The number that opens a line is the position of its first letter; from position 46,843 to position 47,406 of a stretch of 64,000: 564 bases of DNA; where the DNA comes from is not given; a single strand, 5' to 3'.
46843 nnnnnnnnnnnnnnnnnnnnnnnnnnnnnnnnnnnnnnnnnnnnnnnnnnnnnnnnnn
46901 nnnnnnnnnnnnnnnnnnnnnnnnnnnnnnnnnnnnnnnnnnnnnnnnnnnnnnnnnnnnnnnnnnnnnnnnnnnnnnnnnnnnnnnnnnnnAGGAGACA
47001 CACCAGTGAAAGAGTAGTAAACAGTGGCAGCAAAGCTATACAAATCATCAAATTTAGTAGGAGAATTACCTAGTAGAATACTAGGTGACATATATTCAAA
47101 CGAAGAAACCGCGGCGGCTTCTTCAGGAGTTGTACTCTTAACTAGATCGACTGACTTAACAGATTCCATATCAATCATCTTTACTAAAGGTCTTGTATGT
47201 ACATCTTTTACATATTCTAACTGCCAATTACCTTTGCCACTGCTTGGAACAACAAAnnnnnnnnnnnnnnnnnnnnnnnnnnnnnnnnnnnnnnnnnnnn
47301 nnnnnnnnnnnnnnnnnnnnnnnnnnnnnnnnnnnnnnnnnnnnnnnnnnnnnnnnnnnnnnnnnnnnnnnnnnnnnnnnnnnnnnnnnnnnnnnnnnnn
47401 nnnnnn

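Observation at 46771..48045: Kinase-like protein keeps the beta3 Lys and HRD Asp but has DFG replaced by DME, APE by SPS, and the catalytic-loop Asn replaced by Gln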

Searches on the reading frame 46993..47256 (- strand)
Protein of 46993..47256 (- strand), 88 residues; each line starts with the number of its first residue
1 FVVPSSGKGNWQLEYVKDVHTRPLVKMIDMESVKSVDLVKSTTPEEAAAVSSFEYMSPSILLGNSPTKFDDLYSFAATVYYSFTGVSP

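Call 38: find_related_loci(query=A4, collection=metagenome_contigs, flank=8000)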
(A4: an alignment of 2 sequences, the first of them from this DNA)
Query A4 (88 aa) in metagenome_contigs; peptide patterns used: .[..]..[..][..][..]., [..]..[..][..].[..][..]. (x = any residue, [..] = any of these).
125 stretches matched a pattern; 2 encode a relative of the query (tblastn E <= 1e-3); 2 distinct loci.
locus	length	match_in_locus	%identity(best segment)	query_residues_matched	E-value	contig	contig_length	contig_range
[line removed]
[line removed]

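Call 70: find_related_loci(query=A4, collection=viral_contigs, flank=5000)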
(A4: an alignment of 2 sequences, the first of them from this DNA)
Query A4 (88 aa) in viral_contigs; peptide patterns used: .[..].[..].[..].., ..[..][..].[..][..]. (x = any residue, [..] = any of these).
17 stretches matched a pattern, but none encodes a relative of the query by tblastn (E <= 1e-3).
